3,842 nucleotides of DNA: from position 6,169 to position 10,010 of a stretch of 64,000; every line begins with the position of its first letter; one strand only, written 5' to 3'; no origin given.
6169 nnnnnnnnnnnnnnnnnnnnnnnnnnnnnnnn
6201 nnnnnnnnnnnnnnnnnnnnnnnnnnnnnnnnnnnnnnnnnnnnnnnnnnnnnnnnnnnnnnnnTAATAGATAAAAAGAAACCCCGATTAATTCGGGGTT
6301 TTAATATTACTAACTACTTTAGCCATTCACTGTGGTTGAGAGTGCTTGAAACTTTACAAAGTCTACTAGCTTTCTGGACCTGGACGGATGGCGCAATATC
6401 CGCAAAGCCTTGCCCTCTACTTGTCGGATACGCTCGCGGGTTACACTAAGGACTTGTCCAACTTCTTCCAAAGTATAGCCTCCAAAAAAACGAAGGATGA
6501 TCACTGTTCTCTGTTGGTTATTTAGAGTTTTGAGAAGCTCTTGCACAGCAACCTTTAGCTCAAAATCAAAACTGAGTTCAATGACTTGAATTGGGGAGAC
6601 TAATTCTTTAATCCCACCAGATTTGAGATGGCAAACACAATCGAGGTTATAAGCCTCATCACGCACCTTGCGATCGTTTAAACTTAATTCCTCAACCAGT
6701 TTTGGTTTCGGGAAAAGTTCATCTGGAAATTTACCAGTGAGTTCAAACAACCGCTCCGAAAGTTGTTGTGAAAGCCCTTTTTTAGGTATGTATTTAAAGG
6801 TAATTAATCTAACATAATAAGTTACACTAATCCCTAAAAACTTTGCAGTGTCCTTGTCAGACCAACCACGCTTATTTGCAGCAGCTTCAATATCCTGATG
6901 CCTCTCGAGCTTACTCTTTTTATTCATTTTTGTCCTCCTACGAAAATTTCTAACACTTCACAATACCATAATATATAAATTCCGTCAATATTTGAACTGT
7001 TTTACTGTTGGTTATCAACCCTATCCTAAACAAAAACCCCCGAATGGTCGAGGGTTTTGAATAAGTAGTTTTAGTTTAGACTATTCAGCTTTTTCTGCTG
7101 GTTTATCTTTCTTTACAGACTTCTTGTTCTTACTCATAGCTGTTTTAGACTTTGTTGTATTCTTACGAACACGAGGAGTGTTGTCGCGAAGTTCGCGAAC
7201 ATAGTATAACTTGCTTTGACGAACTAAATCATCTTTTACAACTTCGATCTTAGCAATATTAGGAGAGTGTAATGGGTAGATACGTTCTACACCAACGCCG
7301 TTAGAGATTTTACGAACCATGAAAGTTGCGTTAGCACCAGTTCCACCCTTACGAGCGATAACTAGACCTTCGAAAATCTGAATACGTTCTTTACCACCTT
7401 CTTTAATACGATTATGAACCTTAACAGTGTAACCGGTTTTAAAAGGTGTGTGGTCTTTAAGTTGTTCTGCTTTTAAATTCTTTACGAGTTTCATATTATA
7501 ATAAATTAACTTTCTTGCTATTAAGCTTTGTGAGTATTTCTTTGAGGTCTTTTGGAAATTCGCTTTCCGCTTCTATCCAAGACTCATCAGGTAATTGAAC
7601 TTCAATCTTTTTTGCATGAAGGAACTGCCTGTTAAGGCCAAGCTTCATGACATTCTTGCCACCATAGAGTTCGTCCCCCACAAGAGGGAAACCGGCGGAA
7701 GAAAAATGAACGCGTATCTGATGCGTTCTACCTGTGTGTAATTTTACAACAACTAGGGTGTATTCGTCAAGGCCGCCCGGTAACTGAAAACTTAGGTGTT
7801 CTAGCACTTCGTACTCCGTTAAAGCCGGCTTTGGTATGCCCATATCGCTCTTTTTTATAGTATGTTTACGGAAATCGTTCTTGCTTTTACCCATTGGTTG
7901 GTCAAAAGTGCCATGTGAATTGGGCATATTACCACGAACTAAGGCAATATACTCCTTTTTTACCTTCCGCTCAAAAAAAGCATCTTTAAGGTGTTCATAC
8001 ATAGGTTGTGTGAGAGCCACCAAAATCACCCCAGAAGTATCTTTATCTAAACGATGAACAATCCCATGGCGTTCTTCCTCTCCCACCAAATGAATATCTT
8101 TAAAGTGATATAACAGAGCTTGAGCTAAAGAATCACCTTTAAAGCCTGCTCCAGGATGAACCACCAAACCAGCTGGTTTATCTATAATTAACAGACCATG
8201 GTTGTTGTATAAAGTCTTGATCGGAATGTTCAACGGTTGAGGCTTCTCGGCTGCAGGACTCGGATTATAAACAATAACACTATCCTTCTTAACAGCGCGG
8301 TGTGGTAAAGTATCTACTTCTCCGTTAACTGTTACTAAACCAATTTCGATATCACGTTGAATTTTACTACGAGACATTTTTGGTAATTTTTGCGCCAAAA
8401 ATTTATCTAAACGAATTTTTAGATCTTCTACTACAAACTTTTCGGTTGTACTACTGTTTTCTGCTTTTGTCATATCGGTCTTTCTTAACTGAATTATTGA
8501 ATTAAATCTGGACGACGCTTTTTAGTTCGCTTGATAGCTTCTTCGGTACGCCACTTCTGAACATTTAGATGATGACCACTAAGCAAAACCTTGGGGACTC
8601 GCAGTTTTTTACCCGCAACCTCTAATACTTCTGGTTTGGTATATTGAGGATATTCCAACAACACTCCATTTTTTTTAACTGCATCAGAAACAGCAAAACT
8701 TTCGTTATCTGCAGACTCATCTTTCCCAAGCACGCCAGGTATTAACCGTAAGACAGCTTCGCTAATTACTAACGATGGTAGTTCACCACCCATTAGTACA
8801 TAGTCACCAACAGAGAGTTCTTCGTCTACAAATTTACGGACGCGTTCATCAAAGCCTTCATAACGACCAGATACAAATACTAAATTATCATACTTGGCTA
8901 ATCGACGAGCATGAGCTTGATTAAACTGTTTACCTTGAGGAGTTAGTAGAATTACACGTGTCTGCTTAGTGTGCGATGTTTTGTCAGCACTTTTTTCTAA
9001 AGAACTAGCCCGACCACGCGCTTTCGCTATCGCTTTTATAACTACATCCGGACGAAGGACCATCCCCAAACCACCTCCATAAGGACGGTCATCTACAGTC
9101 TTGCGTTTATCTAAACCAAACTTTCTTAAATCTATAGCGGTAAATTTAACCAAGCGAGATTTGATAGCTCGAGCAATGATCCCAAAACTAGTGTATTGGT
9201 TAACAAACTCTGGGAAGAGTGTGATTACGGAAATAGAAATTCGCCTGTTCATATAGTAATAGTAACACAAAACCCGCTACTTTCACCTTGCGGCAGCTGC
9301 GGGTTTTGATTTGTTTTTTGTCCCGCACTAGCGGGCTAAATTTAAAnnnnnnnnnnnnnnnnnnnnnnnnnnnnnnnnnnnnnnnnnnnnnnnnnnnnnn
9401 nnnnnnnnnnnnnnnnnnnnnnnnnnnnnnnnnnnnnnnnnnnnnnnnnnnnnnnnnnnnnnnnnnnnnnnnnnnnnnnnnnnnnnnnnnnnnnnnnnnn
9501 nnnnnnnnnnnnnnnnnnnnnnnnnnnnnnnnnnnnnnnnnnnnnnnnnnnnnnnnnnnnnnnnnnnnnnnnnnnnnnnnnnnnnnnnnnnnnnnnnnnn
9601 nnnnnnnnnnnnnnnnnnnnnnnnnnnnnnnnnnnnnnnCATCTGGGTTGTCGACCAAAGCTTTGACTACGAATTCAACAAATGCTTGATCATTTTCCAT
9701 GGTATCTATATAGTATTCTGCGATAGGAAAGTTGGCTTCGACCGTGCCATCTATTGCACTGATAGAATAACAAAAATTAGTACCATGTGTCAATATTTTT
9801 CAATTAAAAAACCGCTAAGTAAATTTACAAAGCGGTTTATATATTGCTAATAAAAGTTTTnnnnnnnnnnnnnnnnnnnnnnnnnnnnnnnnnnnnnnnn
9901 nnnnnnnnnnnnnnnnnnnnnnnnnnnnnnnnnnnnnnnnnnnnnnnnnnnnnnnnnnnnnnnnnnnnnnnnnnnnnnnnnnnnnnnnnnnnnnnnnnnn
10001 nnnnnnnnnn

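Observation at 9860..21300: An 11.5-kb surface-protein/metalloprotease locus inserted inside the conserved rpsP...khpA-trmD-rplS ribosomal cluster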

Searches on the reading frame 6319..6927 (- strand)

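Call 4: search_protein_families(library=pfam, proteins=[window:6319-6927:-], max_evalue=0.01)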
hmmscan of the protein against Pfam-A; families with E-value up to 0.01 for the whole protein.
window:6319-6927:- (202 aa): 6 families
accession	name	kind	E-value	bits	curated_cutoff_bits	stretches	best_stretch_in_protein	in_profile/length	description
PF04545.22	Sigma70_r4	-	1.2e-17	63.5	24.1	1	131-180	1-50/50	Sigma-70, region 4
PF08281.18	Sigma70_r4_2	-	2.5e-08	33.9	25.7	1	127-168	3-44/54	Sigma-70, region 4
PF01381.28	HTH_3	-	7e-06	26.4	23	1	13-60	1-48/55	Helix-turn-helix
PF07638.17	Sigma70_ECF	-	0.00018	21.9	21.1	1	123-167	125-168/185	ECF sigma factor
PF13560.12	HTH_31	-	0.0022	18.7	27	0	150-172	14-36/64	Helix-turn-helix domain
PF13384.12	HTH_23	-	0.0037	17.5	24.6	0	9-41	7-37/50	Homeodomain-like domain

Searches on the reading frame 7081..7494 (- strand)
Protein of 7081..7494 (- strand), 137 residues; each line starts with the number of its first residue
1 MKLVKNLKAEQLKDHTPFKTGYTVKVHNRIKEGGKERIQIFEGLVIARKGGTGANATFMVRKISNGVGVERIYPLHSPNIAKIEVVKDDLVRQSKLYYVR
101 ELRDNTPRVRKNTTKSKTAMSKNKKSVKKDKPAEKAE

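Call 4: search_protein_families(library=pfam, proteins=[window:7081-7494:-], max_evalue=0.01)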
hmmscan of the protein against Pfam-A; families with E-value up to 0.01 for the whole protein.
window:7081-7494:- (137 aa): 1 family
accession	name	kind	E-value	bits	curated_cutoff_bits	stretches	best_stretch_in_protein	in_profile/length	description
PF01245.26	Ribosomal_L19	-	8.7e-40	135.6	22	1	3-111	2-110/111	Ribosomal protein L19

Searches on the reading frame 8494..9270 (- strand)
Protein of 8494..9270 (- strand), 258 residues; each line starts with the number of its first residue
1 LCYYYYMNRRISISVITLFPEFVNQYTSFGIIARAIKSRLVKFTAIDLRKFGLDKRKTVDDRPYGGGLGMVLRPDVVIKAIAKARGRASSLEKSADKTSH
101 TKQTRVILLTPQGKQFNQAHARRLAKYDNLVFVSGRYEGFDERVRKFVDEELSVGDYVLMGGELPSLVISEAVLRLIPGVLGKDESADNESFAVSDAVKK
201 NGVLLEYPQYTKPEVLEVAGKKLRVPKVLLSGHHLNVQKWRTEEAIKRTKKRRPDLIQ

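Call 4: search_protein_families(library=pfam, proteins=[window:8494-9270:-], max_evalue=0.01)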
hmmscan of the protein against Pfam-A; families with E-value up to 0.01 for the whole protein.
window:8494-9270:- (258 aa): 2 families
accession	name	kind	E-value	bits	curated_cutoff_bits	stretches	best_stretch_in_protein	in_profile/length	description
PF01746.26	tRNA_m1G_MT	-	1.4e-52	178.7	27.3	1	34-254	3-195/195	tRNA (Guanine-1)-methyltransferase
PF02590.22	SPOUT_MTase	-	0.0011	19.4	27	1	90-175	51-143/154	Predicted SPOUT methyltransferase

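Call 11: find_related_loci(query=window:8494-9270:-, collection=genome_contigs, flank=10000)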
Query window:8494-9270:- (258 aa) in genome_contigs; peptide patterns used: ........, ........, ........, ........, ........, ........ (x = any residue, [..] = any of these).
600 stretches matched a pattern (row limit reached: there are more); 592 encode a relative of the query (tblastn E <= 1e-3); the best 80 are kept; 80 distinct loci.
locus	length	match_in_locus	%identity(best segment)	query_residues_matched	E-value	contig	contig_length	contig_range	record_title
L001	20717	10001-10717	73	2-258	3e-121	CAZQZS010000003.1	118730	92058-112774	MAG TPA_asm: uncultured Candidatus Saccharibacteria bacterium isolate binchicken_co179_18 genome assembly, contig: NODE_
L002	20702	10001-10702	73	1-255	5e-121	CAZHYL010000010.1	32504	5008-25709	MAG TPA_asm: uncultured Candidatus Saccharibacteria bacterium isolate binchicken_co347_150 genome assembly, contig: NODE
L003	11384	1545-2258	72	2-257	1e-119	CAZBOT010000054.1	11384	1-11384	MAG TPA_asm: uncultured Candidatus Saccharibacteria bacterium isolate SRP329715_co1_191 genome assembly, contig: NODE_87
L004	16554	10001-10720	68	7-258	3e-113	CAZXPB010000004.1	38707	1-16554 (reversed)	MAG TPA_asm: uncultured Candidatus Saccharibacteria bacterium isolate SRP278252_co1_286 genome assembly, contig: NODE_15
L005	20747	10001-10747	65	1-258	3e-110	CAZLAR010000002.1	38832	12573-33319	MAG TPA_asm: uncultured Candidatus Saccharibacteria bacterium isolate SRP192515_co2_181 genome assembly, contig: NODE_71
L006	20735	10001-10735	62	2-256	5e-98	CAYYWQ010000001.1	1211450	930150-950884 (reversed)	MAG TPA_asm: uncultured Candidatus Saccharibacteria bacterium isolate SRP292972_co1_95 genome assembly, contig: NODE_2_l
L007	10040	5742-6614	56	2-257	1e-96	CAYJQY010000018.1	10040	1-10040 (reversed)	MAG TPA_asm: uncultured Candidatus Saccharibacteria bacterium isolate ERP125453_co1_47 genome assembly, contig: NODE_787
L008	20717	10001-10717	60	10-258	1e-95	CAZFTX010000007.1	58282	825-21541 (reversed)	MAG TPA_asm: uncultured Candidatus Saccharibacteria bacterium isolate SRP342105_co1_257 genome assembly, contig: NODE_66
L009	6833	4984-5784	57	8-258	4e-94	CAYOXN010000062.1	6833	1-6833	MAG TPA_asm: uncultured Candidatus Saccharibacteria bacterium isolate SRP286056_co1_736 genome assembly, contig: NODE_15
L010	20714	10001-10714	60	9-258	4e-94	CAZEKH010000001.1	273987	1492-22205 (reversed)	MAG TPA_asm: uncultured Candidatus Saccharibacteria bacterium isolate SRP292972_co3_39 genome assembly, contig: NODE_56_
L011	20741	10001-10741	58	14-258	2e-91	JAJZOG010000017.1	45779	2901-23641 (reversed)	MAG: bacterium isolate MAS4.bin5 NODE_639_length_45779_cov_6.962630, whole genome shotgun sequence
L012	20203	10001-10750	56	1-257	6e-91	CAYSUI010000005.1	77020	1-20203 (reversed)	MAG TPA_asm: uncultured Candidatus Saccharibacteria bacterium isolate SRP298887_co1_137 genome assembly, contig: NODE_15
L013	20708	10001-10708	56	7-258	1e-89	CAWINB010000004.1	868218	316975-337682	MAG: Candidatus Doudnabacteria bacterium isolate MFD04434.bin.1.36 genome assembly, contig: contig_4859, whole genome sh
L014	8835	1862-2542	47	8-257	5e-72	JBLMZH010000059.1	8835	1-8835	MAG: Acidobacteriaceae bacterium isolate MAG208 PRJNA951521_bin64_renamed_58, whole genome shotgun sequence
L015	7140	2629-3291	49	15-258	2e-71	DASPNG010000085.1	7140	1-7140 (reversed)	MAG TPA_asm: Candidatus Binatia bacterium isolate SMAG_U12115 k141_472033, whole genome shotgun sequence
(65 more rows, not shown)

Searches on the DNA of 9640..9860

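Call 65: search_rna_families(source=window, start=9640, end=9860, threshold=evalue, max_evalue=10)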
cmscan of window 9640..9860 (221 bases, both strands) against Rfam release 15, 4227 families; matches with E-value up to 10: 12.
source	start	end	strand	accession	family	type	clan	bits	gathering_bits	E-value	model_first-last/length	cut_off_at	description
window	9802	9856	-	RF02425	SpF01_sRNA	Gene; sRNA;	-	21.9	55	0.66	1-80/80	no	Streptococcus sRNA SpF01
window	9797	9860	-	RF00557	L10_leader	Cis-reg; leader;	-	20.7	44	0.16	65-138/138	5'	Ribosomal protein L10 leader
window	9796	9851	-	RF02362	Yfr10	Gene; sRNA;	-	19.5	43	1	1-78/78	no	Cyanobacterial functional RNA 10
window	9775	9845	+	RF02064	STnc370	Gene; sRNA;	-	17.9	54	6.7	1-71/71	no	Enterobacterial sRNA STnc370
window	9724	9840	+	RF02901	AaHKsRNA41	Gene; sRNA;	-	17.8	97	0.038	1-187/187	no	Aggregatibacter sRNA 41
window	9804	9860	-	RF02449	ncr1015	Gene; sRNA;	-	16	60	7.8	36-121/121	5'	Bacillus sRNA ncr1015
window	9800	9860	-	RF04312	trpB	Cis-reg;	-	15.5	59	8.7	45-107/107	5'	trpB ncRNA motif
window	9750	9806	-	RF00015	U4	Gene; snRNA; splicing;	CL00007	13.9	46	0.41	59-138/138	no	U4 spliceosomal RNA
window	9811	9846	+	RF01107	SBRMV1_UPD-PKf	Cis-reg;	-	13.3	39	7.2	1-27/27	no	Pseudoknot of upstream pseudoknot domain (UPD) of the 3'UTR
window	9721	9772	+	RF01078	PK-PYVV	Cis-reg;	-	13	65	6.5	1-58/58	no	3'-terminal pseudoknot in PYVV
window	9760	9838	+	RF02503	Atu_C9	Gene; sRNA;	-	12.9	40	0.15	109-192/192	no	Rhizobiales sRNA Atu_C9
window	9795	9860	-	RF00636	NRON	Gene;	-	9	50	1.4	305-370/370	5'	ncRNA Repressor of NFAT (nuclear factor of activated T cells)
